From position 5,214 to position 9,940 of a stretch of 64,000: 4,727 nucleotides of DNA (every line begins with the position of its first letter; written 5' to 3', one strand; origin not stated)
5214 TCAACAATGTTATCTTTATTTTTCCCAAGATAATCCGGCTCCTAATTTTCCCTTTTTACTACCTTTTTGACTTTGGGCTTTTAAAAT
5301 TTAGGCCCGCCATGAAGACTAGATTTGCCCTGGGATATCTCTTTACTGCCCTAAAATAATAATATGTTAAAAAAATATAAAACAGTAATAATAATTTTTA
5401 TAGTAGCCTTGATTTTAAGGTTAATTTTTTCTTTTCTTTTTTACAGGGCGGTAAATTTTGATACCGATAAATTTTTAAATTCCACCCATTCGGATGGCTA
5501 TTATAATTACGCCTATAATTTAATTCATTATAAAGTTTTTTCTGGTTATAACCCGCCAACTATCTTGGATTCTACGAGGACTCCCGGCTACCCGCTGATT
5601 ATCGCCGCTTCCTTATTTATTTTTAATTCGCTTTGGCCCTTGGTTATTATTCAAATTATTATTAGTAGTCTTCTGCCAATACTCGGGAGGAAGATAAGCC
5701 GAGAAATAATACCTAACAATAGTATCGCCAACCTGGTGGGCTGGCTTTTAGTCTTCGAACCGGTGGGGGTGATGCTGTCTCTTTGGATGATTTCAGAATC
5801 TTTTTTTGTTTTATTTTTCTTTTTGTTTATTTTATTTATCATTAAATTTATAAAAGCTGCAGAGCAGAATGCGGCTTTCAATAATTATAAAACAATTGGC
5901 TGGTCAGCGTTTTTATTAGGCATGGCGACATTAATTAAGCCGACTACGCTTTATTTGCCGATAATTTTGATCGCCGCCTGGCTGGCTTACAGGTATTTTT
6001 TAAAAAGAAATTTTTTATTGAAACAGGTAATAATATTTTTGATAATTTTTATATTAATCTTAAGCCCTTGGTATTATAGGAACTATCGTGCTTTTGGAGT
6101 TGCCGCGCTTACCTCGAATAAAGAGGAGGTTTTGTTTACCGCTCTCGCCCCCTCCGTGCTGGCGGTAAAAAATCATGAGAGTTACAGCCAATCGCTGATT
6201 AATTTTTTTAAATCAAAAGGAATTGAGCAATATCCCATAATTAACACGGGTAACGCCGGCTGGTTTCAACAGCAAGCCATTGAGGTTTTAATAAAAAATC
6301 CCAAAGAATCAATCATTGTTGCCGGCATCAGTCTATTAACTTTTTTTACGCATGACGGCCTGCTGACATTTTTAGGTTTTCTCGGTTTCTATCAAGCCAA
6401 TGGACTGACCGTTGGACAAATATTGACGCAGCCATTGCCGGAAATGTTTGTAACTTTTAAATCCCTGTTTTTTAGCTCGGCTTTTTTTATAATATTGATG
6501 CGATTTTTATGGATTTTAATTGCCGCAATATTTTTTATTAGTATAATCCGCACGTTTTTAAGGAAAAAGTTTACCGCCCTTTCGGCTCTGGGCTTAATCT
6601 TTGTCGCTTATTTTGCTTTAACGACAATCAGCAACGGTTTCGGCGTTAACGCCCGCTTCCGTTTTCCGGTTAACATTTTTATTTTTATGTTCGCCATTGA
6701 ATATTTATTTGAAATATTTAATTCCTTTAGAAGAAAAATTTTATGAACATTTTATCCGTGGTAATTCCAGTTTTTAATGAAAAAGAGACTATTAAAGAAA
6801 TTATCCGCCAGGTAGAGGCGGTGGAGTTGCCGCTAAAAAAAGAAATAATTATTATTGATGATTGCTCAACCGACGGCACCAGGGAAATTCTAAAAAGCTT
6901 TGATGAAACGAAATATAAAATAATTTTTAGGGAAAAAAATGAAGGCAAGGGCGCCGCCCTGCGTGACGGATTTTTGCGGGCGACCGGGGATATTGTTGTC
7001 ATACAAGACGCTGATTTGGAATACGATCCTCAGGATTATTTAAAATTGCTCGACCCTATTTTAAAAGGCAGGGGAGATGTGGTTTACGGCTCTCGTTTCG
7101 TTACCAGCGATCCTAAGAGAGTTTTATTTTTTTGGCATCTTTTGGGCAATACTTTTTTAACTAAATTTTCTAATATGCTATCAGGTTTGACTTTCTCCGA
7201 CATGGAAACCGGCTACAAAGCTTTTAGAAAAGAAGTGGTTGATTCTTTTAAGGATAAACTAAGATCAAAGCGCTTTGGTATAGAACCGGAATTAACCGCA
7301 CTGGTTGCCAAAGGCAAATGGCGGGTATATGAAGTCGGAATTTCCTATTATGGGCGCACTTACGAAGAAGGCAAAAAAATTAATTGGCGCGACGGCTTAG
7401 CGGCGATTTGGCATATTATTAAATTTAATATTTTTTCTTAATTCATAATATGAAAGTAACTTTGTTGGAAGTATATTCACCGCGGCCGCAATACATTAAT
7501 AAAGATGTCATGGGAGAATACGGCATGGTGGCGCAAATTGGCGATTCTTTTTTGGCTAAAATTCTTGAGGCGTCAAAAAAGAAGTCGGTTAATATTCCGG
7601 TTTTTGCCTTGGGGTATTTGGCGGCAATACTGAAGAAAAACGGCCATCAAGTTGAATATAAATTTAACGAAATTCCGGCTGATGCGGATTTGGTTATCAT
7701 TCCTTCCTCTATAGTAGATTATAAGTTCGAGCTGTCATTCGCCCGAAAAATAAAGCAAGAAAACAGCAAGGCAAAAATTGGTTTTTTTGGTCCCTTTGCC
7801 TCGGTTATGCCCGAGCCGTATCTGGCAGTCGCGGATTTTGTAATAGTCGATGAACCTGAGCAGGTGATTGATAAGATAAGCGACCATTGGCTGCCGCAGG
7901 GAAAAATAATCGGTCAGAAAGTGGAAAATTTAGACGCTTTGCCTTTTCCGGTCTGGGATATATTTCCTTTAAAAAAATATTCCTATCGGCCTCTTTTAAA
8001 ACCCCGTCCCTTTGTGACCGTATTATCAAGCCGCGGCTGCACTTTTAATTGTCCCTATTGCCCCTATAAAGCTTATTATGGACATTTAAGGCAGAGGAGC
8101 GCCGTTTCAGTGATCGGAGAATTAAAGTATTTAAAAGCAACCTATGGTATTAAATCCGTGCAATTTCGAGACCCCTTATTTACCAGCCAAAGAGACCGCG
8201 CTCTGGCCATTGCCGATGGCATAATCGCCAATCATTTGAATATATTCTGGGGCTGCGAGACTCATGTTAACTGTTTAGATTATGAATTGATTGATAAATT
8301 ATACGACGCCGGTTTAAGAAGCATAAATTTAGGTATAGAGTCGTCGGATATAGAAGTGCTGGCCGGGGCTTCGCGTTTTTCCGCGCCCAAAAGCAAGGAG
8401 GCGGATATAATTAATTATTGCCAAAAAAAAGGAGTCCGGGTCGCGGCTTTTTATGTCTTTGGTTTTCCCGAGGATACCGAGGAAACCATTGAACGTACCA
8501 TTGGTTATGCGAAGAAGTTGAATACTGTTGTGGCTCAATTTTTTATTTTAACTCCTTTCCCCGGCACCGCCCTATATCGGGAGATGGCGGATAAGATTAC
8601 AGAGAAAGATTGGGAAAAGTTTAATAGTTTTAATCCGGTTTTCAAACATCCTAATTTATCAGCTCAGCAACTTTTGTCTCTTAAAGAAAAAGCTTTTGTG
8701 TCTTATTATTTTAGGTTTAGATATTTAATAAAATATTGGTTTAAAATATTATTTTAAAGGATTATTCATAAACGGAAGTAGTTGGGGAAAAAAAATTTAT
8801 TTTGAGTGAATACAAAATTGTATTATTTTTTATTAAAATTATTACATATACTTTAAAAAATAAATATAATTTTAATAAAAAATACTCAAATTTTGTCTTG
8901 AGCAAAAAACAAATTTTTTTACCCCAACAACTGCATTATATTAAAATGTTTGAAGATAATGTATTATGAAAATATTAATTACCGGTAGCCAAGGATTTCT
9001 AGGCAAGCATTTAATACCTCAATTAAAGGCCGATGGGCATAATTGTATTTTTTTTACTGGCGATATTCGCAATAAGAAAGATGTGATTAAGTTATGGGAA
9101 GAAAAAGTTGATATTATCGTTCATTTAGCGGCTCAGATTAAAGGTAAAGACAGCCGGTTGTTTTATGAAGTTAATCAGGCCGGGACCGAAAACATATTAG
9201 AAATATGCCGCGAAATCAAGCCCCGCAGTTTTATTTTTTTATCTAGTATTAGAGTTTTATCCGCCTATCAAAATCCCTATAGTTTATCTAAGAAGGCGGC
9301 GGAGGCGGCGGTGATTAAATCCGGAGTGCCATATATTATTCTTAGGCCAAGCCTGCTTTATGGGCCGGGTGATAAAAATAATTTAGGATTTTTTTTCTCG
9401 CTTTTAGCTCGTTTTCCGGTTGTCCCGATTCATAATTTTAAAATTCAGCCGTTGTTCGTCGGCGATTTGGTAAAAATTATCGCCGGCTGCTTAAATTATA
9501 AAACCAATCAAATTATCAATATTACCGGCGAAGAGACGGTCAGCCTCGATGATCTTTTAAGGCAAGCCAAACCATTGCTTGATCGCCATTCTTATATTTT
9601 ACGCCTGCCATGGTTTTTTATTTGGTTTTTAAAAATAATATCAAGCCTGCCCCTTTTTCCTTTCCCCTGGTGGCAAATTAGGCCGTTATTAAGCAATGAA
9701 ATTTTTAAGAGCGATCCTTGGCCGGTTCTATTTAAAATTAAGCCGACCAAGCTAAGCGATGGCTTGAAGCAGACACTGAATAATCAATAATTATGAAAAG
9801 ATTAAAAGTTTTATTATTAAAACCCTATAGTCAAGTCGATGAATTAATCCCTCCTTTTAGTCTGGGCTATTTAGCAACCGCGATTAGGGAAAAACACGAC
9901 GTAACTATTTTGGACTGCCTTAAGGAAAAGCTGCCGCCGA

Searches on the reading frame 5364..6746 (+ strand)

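Call 11: search_protein_families(library=pfam, proteins=[window:5364-6746:+], max_evalue=0.00001)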
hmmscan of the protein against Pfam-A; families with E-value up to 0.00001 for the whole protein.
window:5364-6746:+ (460 aa): 0 families

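Call 61: search_protein_families(library=pfam, proteins=[window:5364-6746:+], max_evalue=0.05)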
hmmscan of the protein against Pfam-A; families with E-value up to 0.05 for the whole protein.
window:5364-6746:+ (460 aa): 0 families

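Call 65: search_protein_families(library=ncbifam, proteins=[window:5364-6746:+], max_evalue=0.001)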
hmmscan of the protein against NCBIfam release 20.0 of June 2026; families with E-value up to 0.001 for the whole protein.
window:5364-6746:+ (460 aa): 1 family
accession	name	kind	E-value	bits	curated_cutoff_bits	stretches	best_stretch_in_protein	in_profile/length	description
NF047440.1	LA3751_2_3_fam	subfamily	0.00082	18.3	200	1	79-245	87-245/460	LA_3751/LA_3752 family putative glycosyltransferase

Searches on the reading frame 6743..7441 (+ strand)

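Call 11: search_protein_families(library=pfam, proteins=[window:6743-7441:+], max_evalue=0.00001)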
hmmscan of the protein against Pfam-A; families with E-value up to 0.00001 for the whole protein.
window:6743-7441:+ (232 aa): 3 families
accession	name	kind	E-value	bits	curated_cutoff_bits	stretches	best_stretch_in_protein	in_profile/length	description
PF00535.33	Glycos_transf_2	-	8.4e-36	123.9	23.3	1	5-166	1-164/168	Glycosyl transferase family 2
PF10111.15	Glyco_tranf_2_2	-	2.5e-08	34.2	27.3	1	5-98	1-98/276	Glycosyltransferase like family 2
PF13641.12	Glyco_tranf_2_3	-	5.7e-08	33.5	27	1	4-178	3-182/230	Glycosyltransferase like family 2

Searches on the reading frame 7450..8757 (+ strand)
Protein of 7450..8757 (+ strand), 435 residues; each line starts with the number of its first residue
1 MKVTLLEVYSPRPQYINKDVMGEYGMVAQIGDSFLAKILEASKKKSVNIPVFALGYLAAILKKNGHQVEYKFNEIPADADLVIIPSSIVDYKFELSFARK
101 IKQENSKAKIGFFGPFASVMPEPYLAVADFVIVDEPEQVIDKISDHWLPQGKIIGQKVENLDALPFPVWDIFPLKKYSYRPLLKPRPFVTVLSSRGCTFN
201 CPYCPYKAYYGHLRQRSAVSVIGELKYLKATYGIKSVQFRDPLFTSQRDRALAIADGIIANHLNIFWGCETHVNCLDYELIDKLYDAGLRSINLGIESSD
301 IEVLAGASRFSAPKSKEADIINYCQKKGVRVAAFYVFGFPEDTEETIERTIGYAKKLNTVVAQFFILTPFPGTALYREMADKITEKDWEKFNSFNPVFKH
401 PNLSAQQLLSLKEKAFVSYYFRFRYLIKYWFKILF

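Call 11: search_protein_families(library=pfam, proteins=[window:7450-8757:+], max_evalue=0.00001)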
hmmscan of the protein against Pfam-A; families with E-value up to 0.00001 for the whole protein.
window:7450-8757:+ (435 aa): 1 family
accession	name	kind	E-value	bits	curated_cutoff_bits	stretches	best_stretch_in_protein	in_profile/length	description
PF04055.27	Radical_SAM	-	1.7e-15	58.1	29.5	1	193-352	3-164/166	Radical SAM superfamily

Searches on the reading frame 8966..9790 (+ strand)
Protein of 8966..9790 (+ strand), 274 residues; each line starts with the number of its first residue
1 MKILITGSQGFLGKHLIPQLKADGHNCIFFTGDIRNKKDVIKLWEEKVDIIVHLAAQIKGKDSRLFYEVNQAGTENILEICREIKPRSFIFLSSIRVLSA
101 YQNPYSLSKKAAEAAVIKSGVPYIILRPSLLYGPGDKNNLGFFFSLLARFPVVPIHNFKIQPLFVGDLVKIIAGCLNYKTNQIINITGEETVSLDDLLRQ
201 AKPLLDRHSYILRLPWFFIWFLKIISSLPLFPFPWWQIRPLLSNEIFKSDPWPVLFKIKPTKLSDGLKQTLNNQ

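Call 11: search_protein_families(library=pfam, proteins=[window:8966-9790:+], max_evalue=0.00001)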
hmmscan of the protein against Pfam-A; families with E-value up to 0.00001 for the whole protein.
window:8966-9790:+ (274 aa): 7 families
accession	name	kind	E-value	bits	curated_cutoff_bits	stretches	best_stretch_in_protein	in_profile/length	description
PF01370.27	Epimerase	-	8.6e-22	78.2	20.9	1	3-185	1-238/240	NAD dependent epimerase/dehydratase family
PF01073.25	3Beta_HSD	-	2.3e-15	56.8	22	1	29-98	49-120/280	3-beta hydroxysteroid dehydrogenase/isomerase family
PF04321.23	RmlD_sub_bind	-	6.2e-15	55.5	27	1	1-179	1-200/287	RmlD substrate binding domain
PF07993.18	NAD_binding_4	-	2.1e-14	53.7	20.1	1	40-101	82-143/258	Male sterility protein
PF16363.11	GDP_Man_Dehyd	-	2.4e-10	40.8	27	1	25-94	52-129/332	GDP-mannose 4,6 dehydratase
PF13460.12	NAD_binding_10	-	5.7e-09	36.5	27.2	1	7-132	1-147/184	NAD(P)H-binding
PF02719.21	Polysacc_synt_2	-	5.9e-06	26.1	20.2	0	29-118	58-151/293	Polysaccharide biosynthesis protein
